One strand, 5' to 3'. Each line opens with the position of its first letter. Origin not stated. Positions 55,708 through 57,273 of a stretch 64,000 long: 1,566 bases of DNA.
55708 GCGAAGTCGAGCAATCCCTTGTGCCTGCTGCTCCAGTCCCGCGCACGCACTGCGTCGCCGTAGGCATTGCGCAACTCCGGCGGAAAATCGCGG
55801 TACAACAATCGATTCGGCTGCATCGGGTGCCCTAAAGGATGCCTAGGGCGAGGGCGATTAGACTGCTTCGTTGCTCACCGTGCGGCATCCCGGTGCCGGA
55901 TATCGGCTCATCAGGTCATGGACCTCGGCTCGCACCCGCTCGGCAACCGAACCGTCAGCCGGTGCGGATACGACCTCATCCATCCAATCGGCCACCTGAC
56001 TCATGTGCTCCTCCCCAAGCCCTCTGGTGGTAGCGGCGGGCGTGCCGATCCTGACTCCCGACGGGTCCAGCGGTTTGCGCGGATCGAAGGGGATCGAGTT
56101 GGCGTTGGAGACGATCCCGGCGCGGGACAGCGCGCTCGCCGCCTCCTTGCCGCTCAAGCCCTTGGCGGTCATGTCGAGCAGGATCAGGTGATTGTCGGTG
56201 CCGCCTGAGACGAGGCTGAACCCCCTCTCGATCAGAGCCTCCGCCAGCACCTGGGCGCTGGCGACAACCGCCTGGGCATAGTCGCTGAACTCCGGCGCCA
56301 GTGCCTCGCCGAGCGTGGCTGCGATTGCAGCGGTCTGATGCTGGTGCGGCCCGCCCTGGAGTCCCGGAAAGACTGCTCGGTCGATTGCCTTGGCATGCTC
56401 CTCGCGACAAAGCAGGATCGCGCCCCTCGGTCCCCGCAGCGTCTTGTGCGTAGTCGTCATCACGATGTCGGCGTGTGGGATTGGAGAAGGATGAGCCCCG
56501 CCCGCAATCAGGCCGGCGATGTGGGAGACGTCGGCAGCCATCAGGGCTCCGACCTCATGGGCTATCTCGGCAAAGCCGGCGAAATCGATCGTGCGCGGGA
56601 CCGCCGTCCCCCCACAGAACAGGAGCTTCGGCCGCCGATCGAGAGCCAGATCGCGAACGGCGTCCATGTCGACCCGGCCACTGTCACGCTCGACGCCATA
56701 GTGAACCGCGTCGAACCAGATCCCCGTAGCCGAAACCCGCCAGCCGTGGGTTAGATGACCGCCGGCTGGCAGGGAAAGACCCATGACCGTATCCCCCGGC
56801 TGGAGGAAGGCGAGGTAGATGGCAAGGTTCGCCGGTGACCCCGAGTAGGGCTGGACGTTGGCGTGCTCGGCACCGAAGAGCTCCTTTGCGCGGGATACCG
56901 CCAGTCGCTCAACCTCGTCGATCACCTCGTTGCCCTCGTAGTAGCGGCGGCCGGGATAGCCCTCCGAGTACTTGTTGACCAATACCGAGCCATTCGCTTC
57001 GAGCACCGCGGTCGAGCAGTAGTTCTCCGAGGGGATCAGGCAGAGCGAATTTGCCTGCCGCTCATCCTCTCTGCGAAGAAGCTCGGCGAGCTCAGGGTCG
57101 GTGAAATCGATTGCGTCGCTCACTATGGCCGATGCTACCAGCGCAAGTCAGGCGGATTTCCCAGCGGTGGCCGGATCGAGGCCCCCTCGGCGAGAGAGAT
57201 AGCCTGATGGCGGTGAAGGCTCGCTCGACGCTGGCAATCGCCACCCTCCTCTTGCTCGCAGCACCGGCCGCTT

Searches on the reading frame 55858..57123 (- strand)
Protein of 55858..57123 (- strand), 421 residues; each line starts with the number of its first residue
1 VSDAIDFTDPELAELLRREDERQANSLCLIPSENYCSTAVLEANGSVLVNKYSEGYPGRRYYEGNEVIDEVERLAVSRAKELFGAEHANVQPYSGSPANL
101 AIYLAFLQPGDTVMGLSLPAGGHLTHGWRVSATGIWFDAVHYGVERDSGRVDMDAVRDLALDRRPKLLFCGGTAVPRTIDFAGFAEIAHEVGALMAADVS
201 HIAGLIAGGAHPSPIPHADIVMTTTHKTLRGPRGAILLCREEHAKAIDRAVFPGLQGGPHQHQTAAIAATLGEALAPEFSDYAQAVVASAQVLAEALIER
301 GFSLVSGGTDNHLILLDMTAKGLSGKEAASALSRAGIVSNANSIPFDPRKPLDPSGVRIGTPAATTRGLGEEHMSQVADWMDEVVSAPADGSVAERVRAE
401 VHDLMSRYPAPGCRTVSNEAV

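Call 23: search_protein_families(library=ncbifam, proteins=[window:55858-57123:-], max_evalue=0.001)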
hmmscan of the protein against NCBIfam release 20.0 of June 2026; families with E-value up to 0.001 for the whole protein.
window:55858-57123:- (421 aa): 4 families
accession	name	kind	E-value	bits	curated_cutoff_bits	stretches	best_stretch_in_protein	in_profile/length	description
NF000586.1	PRK00011.1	subfamily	1.1e-168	561.2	335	1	9-409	1-402/404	serine hydroxymethyltransferase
NF010094.0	PRK13580.1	equivalog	1.1e-122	410.2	735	2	112-390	170-450/496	glycine hydroxymethyltransferase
TIGR04506.1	F_threo_transal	equivalog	1.2e-38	133.3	650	1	15-407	9-400/609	fluorothreonine transaldolase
TIGR01325.1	O_suc_HS_sulf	equivalog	0.00094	17.9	510.05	0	78-238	62-214/380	O-succinylhomoserine sulfhydrylase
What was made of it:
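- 55858..57123 (-): glyA, serine hydroxymethyltransferase, the conserved upstream partner. NCBIfam SHMT at E=1e-168 (call 23).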

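Call 73: find_related_loci(query=window:55858-57123:-, collection=metagenome_contigs, flank=6000)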
Query window:55858-57123:- (421 aa) in metagenome_contigs; peptide patterns used: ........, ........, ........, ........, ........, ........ (x = any residue, [..] = any of these).
600 stretches matched a pattern (row limit reached: there are more); 554 encode a relative of the query (tblastn E <= 1e-3); the best 80 are kept; 80 distinct loci.
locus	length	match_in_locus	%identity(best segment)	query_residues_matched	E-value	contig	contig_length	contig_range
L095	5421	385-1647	84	1-421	0e+0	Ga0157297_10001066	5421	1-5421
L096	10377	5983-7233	78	1-415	0e+0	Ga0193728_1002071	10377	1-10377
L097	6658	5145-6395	77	1-415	0e+0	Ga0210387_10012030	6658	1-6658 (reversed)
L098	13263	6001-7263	84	1-421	0e+0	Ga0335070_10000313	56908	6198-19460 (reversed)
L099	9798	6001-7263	67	1-418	0e+0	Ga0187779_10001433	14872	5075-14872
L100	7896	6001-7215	68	9-413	0e+0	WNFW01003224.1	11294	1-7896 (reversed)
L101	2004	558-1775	69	8-411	0e+0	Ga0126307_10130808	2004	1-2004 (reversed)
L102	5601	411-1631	69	8-412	0e+0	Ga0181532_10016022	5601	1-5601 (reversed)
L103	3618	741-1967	67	5-413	0e+0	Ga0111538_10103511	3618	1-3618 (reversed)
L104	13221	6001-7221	67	8-412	0e+0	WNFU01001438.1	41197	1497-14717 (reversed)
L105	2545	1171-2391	68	9-413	0e+0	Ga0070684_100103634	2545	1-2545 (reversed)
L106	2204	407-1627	68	8-412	0e+0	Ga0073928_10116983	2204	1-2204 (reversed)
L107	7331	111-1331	67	9-413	0e+0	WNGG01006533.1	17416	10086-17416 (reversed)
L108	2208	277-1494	66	9-412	0e+0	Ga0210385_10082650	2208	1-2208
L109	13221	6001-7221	68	8-412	0e+0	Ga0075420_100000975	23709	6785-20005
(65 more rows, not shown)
